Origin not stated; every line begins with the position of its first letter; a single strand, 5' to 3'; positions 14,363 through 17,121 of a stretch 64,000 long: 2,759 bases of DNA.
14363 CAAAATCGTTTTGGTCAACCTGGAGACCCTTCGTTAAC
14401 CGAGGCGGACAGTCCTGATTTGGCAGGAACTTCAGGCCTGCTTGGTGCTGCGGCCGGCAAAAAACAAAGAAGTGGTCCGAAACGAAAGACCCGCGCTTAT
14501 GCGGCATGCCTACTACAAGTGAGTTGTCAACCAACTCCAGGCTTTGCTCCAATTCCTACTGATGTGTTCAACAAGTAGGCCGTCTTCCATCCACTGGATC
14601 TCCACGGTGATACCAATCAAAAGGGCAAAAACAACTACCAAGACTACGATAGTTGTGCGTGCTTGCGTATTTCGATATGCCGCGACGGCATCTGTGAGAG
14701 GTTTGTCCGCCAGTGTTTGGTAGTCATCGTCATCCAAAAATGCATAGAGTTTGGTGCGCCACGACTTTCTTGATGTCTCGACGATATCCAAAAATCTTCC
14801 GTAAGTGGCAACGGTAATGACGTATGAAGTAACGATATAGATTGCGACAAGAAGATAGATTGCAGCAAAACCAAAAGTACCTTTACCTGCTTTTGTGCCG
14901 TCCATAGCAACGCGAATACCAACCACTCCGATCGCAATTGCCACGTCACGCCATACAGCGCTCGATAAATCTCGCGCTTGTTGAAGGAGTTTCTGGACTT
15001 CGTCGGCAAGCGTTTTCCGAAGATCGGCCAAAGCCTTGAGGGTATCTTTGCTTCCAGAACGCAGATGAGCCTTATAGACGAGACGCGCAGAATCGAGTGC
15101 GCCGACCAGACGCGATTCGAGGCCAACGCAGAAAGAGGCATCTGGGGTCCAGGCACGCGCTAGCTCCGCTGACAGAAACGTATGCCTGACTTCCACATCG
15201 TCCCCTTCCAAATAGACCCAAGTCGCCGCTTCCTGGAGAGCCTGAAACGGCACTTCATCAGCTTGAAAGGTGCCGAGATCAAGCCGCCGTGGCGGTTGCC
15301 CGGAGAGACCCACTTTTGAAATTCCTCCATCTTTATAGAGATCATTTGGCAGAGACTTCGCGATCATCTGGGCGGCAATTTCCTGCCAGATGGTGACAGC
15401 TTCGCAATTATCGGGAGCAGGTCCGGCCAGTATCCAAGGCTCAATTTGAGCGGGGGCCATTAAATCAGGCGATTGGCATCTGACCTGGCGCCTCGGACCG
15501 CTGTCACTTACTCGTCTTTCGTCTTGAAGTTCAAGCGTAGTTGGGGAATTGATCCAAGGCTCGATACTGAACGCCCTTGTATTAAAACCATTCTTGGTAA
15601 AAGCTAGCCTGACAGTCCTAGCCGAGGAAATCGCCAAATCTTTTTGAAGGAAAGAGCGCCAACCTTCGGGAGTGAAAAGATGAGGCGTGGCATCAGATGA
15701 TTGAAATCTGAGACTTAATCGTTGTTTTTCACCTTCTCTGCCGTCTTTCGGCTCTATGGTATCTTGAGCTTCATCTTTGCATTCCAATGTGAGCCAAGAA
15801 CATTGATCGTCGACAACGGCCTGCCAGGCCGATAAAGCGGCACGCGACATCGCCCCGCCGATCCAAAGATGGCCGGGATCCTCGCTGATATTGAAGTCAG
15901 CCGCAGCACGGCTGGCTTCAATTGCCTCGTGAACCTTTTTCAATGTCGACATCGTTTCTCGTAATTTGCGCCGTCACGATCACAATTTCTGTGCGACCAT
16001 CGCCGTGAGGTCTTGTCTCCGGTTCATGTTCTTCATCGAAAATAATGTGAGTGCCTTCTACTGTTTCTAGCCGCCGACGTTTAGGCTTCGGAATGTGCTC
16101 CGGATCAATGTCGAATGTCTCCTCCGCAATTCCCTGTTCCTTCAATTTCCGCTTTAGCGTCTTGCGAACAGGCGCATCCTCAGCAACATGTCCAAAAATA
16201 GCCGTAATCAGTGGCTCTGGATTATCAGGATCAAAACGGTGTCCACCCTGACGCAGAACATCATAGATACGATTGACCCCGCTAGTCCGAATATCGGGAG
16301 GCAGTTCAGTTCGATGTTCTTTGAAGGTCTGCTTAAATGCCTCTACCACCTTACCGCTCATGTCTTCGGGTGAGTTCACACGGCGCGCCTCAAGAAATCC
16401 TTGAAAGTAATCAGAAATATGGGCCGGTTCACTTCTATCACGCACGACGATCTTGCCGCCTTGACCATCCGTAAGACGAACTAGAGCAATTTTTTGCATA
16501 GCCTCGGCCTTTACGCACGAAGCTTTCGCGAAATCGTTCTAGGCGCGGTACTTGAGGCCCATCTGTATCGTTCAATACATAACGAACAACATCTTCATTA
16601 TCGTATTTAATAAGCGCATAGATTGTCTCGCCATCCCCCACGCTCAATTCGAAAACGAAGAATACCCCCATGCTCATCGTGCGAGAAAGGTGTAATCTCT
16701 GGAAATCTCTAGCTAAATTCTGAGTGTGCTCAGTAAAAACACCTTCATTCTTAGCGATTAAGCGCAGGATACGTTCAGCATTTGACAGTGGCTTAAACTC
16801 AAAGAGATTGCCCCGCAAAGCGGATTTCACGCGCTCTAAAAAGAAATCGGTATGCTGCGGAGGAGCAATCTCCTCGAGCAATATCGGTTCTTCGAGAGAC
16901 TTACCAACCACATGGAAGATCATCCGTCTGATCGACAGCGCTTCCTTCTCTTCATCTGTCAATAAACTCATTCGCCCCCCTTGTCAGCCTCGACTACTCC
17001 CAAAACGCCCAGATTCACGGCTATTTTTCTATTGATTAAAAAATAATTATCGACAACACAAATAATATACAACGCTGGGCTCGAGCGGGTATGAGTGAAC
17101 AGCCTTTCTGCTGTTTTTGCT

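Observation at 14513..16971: AT-rich islet carrying an NdpA/YejK-like gene translationally coupled to a 479-aa three-TM protein: candidate two-gene module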

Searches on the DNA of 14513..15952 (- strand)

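Call 46: search_dna_similar(query=L015:8962-11400:+, collection=ecoli_genomes, mode=distant, max_rows=25)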
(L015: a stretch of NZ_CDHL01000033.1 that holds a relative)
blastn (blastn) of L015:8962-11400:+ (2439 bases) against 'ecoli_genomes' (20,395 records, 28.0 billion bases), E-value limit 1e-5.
Records with a match: 33; places in all: 33; records where one place covers at least 80% of the query: 3.
Genomes with a match: 33 of 5426; with a place that covers at least 80% of the query: 3. Places per genome that has any: lowest 1, median 1, highest 1. On chromosomes: 32 places; on plasmids: 1.
Best place of each record, by identity: 95-99% 1; 60-80% 32.
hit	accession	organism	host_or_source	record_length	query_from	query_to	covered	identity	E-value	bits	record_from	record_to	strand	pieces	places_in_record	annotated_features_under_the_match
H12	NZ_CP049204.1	Escherichia coli strain PapM-32-1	Papio papio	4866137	1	2289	94%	73.3%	0e+0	1359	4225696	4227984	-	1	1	hypothetical protein | nucleoid-associated protein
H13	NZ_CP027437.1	Escherichia coli strain 2012C-4221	missing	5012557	1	2289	94%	73.2%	0e+0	1350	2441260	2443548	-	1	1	hypothetical protein | nucleoid-associated protein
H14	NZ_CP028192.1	Escherichia coli strain CFSAN018748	tissue and/or biological fluid swine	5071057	1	2289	94%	73.2%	0e+0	1345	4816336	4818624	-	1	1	hypothetical protein | nucleoid-associated protein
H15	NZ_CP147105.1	Escherichia coli strain KKa014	river water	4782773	48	500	19%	64.8%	2e-15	95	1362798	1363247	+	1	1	nucleoid-associated protein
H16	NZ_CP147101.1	Escherichia coli strain KFu021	river water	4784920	48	500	19%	64.8%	2e-15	95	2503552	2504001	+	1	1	nucleoid-associated protein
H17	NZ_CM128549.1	Escherichia coli strain MMC-J-0020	Homo sapiens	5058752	48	500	19%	64.8%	2e-15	95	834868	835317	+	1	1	nucleoid-associated protein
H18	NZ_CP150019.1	Escherichia coli strain 2024CK-00188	Homo sapiens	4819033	48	500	19%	64.6%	7e-14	91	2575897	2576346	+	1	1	nucleoid-associated protein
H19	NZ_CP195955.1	Escherichia coli strain F5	Raw wastewater influent sample from the ...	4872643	48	500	19%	64.6%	7e-14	91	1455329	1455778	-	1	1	nucleoid-associated protein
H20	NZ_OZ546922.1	Escherichia coli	Homo sapiens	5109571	48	500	19%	64.6%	7e-14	91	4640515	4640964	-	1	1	nucleoid-associated protein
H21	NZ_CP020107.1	Escherichia coli strain 13E0767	cattle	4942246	48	500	19%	64.4%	8e-13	86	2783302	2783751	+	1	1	nucleoid-associated protein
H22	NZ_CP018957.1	Escherichia coli strain Ecol_316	Homo sapiens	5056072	48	500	19%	64.4%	8e-13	86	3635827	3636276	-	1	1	nucleoid-associated protein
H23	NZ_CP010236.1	Escherichia coli strain S42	not applicable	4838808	48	500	19%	64.4%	8e-13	86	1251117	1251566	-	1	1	nucleoid-associated protein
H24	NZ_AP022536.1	Escherichia coli strain THO-008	Homo sapiens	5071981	48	500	19%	64.4%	8e-13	86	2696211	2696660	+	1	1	nucleoid-associated protein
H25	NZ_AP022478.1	Escherichia coli strain STN0717-11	-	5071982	48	500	19%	64.4%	8e-13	86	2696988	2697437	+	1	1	nucleoid-associated protein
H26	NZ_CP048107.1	Escherichia coli strain 201609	Homo sapiens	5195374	48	500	19%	64.4%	8e-13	86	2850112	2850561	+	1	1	nucleoid-associated protein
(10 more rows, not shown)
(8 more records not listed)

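Call 48: get_annotated_region(hit=H12, flank=10000)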
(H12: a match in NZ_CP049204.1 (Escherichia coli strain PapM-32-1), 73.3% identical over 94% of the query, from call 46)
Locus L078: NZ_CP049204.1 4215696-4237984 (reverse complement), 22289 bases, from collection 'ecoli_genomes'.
description: Escherichia coli strain PapM-32-1 chromosome, complete genome
organism: Escherichia coli strain PapM-32-1 (NCBI taxid 562)
replicon: chromosome; assembly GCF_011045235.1
host: Papio papio; source: stool; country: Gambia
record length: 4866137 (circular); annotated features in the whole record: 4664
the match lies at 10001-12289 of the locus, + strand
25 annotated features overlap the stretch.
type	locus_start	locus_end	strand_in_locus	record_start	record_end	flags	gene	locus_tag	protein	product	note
CDS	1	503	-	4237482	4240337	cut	valS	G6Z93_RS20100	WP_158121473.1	valine--tRNA ligase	-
CDS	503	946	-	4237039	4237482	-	holC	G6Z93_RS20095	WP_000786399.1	DNA polymerase III subunit chi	-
CDS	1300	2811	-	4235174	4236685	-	pepA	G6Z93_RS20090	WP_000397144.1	leucyl aminopeptidase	-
CDS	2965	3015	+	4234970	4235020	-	ytgA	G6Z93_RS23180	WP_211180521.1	protein YtgA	-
CDS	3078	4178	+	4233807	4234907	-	lptF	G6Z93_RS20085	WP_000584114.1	LPS export ABC transporter permease LptF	-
CDS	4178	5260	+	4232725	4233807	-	lptG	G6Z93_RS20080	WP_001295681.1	LPS export ABC transporter permease LptG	-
CDS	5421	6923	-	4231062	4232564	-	yjgR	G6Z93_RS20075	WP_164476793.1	helicase HerA-like C-terminal domain-containing protein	-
CDS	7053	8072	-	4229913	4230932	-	ahr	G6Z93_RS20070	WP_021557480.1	NADPH-dependent aldehyde reductase Ahr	-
tRNA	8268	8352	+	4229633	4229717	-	-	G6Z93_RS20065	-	tRNA-Leu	-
CDS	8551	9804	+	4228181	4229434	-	-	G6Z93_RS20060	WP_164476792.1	tyrosine-type recombinase/integrase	-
CDS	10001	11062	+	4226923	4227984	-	-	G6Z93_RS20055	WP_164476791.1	nucleoid-associated protein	-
CDS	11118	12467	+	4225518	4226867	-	-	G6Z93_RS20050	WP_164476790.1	hypothetical protein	-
CDS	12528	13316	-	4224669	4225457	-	-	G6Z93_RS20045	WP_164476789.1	retron system putative HNH endonuclease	-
CDS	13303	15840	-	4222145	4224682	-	-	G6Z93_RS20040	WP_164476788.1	N-6 DNA methylase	-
CDS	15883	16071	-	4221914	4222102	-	-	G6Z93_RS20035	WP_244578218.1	hypothetical protein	-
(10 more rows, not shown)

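Call 49: get_annotated_region(hit=H22, flank=8000)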
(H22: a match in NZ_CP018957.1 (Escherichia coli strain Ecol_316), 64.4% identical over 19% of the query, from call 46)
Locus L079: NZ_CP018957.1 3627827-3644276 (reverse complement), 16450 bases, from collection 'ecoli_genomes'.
description: Escherichia coli strain Ecol_316 chromosome, complete genome
organism: Escherichia coli strain Ecol_316 (NCBI taxid 562)
replicon: chromosome; assembly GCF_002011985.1
host: Homo sapiens; source: not applicable; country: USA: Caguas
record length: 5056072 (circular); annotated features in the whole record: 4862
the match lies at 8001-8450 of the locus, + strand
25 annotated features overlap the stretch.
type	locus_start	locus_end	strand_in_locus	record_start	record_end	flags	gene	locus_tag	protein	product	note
CDS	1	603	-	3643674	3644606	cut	-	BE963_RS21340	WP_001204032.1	hypothetical protein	-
CDS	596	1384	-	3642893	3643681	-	-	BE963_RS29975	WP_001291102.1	ParB/Srx family N-terminal domain-containing protein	-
CDS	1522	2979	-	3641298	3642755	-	trkG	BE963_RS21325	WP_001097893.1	Trk system potassium transporter TrkG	-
CDS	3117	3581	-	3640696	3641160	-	rzpD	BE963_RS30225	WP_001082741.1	lysis protein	-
CDS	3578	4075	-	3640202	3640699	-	rrrD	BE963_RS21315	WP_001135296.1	lysozyme RrrD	-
CDS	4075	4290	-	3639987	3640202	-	essD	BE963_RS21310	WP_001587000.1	phage lysis protein EssD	-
tRNA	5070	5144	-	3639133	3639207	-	-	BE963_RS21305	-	tRNA-Gly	-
tRNA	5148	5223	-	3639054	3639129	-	-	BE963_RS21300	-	tRNA-Thr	-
CDS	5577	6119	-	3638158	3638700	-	-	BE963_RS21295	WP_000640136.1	DUF1133 family protein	-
CDS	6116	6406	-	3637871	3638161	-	-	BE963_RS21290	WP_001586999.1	DUF1364 domain-containing protein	-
CDS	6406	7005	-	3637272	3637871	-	-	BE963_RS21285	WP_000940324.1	DUF1367 family protein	-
CDS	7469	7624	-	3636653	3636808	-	-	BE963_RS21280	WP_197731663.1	Hok/Gef family protein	-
CDS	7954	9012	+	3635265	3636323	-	-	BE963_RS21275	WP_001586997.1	nucleoid-associated protein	-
CDS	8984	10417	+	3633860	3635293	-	-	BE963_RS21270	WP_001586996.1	hypothetical protein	-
CDS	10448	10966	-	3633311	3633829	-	-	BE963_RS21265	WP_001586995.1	antiterminator Q family protein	-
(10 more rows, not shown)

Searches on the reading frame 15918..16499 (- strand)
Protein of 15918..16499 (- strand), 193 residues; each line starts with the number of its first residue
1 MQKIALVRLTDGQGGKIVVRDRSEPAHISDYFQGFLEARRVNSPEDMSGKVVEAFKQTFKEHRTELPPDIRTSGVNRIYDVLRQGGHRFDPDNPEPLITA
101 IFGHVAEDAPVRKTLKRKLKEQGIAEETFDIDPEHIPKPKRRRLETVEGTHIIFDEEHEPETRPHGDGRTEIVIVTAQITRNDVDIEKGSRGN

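Call 4: search_protein_families(library=pfam, proteins=[window:15918-16499:-], max_evalue=1)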
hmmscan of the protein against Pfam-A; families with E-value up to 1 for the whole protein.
window:15918-16499:- (193 aa): 1 family
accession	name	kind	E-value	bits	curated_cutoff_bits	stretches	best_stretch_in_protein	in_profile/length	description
PF04245.18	NA37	-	3.3e-05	23.9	24.6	1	1-174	146-317/325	37-kD nucleoid-associated bacterial protein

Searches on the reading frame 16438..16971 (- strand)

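Call 4: search_protein_families(library=pfam, proteins=[window:16438-16971:-], max_evalue=1)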
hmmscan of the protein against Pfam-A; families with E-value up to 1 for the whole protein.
window:16438-16971:- (177 aa): 1 family
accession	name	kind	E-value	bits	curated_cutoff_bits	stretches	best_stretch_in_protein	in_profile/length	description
PF10438.15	Cyc-maltodext_C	-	0.016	15.7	22.2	1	117-151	10-44/76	Cyclo-malto-dextrinase C-terminal domain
